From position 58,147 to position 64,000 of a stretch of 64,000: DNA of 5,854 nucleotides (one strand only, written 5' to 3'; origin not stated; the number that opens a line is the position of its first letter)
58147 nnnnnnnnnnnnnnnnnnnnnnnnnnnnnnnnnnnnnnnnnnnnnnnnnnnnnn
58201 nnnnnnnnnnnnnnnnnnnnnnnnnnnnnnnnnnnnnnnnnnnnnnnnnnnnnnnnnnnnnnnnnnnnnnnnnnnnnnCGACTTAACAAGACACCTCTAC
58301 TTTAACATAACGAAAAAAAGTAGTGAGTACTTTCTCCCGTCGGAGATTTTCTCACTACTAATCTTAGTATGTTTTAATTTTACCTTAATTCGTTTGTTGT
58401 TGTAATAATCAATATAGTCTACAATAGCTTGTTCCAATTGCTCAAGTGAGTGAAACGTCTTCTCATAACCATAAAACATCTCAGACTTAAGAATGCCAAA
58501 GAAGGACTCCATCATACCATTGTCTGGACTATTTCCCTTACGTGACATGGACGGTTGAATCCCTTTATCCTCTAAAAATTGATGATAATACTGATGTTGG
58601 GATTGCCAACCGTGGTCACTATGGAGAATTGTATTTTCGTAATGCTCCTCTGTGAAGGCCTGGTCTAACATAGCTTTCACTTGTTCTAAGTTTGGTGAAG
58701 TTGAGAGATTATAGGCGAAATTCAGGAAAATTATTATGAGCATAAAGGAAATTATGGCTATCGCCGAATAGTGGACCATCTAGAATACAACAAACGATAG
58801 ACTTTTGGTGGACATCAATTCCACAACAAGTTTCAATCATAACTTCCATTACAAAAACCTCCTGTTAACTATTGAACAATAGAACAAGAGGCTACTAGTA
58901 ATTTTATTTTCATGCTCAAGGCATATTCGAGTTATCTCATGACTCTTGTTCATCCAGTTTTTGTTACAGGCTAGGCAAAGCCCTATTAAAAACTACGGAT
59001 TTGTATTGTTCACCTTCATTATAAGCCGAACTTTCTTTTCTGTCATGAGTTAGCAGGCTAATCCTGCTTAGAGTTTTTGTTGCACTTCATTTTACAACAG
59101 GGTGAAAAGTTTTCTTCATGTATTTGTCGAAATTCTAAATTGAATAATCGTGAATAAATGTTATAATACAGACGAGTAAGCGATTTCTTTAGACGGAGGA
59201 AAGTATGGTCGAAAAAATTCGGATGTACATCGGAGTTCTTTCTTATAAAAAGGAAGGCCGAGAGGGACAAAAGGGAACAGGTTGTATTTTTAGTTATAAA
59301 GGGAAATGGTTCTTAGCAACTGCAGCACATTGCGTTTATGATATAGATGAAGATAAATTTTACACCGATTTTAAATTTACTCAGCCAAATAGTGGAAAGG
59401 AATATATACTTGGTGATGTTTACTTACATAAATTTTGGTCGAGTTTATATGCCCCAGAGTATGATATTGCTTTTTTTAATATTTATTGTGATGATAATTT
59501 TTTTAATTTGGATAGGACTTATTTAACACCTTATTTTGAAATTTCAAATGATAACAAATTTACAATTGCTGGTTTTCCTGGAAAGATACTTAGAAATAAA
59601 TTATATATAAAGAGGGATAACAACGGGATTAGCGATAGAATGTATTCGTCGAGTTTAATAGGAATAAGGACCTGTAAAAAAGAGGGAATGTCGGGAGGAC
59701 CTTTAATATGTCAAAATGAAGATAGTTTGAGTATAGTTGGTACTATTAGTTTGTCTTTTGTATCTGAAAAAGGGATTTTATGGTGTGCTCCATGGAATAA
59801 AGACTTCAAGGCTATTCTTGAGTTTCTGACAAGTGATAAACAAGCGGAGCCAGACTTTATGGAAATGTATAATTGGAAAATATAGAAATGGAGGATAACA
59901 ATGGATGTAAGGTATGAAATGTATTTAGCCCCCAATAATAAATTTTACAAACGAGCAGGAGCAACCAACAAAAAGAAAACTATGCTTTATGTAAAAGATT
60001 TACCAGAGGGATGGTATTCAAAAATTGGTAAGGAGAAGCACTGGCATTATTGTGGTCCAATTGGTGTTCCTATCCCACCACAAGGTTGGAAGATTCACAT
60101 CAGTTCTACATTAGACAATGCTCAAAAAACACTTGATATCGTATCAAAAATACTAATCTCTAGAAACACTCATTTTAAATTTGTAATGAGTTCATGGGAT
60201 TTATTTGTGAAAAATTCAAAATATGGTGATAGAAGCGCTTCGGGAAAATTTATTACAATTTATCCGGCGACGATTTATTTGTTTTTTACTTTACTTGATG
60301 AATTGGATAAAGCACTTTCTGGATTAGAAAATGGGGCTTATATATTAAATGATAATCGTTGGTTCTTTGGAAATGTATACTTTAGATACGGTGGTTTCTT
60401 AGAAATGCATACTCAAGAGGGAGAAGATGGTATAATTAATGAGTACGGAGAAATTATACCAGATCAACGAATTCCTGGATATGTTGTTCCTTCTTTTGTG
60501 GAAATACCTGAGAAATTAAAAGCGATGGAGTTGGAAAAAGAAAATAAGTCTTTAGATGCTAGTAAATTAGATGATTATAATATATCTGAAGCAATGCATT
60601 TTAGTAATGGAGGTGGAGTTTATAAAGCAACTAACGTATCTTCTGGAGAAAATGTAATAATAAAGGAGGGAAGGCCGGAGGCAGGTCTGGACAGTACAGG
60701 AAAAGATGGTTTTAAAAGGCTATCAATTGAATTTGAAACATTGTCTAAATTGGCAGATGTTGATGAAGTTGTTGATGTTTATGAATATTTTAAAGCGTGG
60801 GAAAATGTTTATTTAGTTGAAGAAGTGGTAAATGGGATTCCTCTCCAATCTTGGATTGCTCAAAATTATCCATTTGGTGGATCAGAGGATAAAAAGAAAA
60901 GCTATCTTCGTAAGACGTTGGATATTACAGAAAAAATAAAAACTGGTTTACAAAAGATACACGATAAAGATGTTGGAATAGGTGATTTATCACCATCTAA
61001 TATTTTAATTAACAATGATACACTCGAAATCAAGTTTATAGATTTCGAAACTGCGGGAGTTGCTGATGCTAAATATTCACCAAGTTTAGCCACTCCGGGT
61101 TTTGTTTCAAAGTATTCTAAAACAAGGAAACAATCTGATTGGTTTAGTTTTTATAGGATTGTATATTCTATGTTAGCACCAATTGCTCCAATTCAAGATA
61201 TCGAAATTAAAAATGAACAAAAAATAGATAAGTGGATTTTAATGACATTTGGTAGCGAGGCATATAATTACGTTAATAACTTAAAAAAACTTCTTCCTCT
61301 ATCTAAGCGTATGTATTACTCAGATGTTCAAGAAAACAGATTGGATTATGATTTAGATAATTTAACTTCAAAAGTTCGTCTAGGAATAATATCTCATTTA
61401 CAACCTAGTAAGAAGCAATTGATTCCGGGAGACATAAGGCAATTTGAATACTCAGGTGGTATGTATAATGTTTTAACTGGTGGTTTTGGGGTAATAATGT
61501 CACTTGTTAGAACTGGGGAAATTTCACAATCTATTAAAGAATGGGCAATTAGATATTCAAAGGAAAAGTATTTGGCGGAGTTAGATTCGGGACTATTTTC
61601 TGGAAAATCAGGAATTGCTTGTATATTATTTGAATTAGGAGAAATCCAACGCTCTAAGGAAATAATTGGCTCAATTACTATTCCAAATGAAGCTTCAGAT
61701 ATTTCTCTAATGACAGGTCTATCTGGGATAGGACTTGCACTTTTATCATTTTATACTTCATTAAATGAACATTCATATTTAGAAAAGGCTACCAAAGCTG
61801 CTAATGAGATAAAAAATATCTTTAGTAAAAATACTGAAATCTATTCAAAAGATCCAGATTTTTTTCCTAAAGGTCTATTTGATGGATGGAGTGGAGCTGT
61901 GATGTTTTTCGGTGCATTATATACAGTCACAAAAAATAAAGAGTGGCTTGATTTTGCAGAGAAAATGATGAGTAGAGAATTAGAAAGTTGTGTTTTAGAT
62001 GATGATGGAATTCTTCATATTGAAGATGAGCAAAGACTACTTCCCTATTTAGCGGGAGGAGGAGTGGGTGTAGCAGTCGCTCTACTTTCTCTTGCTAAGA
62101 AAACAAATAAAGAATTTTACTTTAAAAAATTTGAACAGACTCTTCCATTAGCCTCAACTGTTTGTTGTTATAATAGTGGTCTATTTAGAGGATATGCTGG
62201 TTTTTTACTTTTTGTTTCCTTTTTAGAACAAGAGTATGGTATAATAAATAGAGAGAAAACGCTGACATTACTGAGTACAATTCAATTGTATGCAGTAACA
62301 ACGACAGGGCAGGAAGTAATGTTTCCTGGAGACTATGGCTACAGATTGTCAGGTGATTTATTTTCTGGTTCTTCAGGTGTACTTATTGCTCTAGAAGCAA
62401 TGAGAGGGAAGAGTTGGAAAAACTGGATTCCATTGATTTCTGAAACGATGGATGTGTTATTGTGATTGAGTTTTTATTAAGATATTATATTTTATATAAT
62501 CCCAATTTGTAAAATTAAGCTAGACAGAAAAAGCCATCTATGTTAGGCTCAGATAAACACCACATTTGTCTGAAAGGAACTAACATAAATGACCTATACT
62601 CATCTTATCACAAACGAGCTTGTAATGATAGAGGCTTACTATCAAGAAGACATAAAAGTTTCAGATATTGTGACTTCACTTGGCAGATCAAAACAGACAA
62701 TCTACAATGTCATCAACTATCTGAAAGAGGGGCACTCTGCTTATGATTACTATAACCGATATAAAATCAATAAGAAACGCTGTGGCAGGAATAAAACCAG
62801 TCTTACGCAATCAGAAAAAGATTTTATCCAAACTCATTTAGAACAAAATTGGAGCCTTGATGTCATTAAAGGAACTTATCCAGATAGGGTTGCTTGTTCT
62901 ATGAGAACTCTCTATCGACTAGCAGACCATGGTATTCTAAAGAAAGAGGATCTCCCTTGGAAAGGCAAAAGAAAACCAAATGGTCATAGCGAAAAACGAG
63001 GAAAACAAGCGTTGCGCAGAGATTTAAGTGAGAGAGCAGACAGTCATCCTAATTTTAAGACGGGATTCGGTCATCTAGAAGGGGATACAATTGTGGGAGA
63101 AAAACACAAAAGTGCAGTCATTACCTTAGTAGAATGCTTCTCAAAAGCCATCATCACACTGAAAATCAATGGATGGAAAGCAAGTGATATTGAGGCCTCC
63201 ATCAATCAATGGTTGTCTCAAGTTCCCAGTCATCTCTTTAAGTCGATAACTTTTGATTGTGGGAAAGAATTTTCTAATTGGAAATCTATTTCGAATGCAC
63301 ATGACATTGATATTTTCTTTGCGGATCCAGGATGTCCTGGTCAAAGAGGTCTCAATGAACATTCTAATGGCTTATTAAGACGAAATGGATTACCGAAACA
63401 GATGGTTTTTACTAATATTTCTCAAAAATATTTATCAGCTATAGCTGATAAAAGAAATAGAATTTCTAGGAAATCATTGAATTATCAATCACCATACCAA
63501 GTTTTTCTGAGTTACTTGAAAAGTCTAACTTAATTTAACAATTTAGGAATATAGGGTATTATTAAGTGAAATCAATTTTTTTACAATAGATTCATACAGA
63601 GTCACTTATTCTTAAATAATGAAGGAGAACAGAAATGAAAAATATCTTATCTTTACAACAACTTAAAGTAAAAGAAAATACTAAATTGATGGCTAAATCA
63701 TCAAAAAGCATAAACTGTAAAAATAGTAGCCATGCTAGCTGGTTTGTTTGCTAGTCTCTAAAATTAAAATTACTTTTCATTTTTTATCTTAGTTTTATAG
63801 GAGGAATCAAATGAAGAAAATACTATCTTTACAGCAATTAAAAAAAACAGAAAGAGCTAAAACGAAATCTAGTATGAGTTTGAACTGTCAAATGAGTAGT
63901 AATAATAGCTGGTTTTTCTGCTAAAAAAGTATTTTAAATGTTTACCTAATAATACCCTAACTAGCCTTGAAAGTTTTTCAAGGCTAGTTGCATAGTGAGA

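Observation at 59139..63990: Class III (labionin-type) lanthipeptide gene cluster: S1 protease, LanKC, then two precursor peptides, with an IS30 inserted between synthetase and precursors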

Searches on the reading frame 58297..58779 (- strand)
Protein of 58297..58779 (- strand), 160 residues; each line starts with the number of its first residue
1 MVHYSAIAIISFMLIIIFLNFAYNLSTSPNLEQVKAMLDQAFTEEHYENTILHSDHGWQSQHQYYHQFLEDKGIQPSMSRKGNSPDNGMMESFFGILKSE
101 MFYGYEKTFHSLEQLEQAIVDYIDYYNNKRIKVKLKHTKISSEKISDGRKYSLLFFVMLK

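Call 3: search_protein_families(library=pfam, proteins=[window:58297-58779:-], max_evalue=0.1)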
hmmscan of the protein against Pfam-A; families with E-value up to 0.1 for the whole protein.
window:58297-58779:- (160 aa): 5 families
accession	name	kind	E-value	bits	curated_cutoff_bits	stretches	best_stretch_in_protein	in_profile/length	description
PF13333.12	rve_2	-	3.4e-20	72.4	22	1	91-140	1-46/56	Integrase core domain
PF13683.12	rve_3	-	4.5e-14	52.4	26.5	1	73-130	2-57/67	Integrase core domain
PF00665.32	rve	-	3.4e-12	47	32.6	1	21-84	38-102/102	Integrase core domain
PF16972.10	TipE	-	0.031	13.9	26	1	2-59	293-348/486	Na+ channel auxiliary subunit TipE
PF08510.17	PIG-P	-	0.033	14.5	39.3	1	8-50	51-93/121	PIG-P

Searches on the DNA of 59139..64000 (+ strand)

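Call 16: search_dna_similar(query=window:59139-64000:+, collection=plasmids, mode=near, max_rows=30)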
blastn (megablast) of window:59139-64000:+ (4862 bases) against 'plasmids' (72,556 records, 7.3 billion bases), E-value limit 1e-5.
Records with a match: 7; places in all: 7; records where one place covers at least 80% of the query: 0.
Best place of each record, by identity: 60-80% 7.
By first word of the organism name: Enterococcus 6; Streptococcus 1.
By predicted mobility (MOB-suite, as given by PLSDB): non-mobilizable 6; conjugative 1.
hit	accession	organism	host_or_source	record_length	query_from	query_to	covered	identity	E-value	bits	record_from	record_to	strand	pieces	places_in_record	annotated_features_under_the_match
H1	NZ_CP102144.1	Streptococcus suis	Pig,Pure cell culture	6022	3363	4406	21%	78.2%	0e+0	654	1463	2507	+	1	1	IS30 family transposase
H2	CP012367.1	Enterococcus durans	-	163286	3822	4239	9%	72.3%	2e-21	113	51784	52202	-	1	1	none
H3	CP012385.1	Enterococcus durans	-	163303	3822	4239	9%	72.3%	2e-21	113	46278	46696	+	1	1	none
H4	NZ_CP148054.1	Enterococcus faecalis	animal,mixed culture,pig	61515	3822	4239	9%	71.3%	2e-16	97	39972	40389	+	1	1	IS30 family transposase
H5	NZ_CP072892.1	Enterococcus hirae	stream/river surface water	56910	3927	4239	6%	73.0%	4e-18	102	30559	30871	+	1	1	IS30 family transposase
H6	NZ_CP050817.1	Enterococcus gallinarum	swine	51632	3927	4239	6%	73.0%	4e-18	102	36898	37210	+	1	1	IS30 family transposase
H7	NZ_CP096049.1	Enterococcus faecalis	cell culture,environment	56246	3927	4239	6%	73.0%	4e-18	102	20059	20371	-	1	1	IS30 family transposase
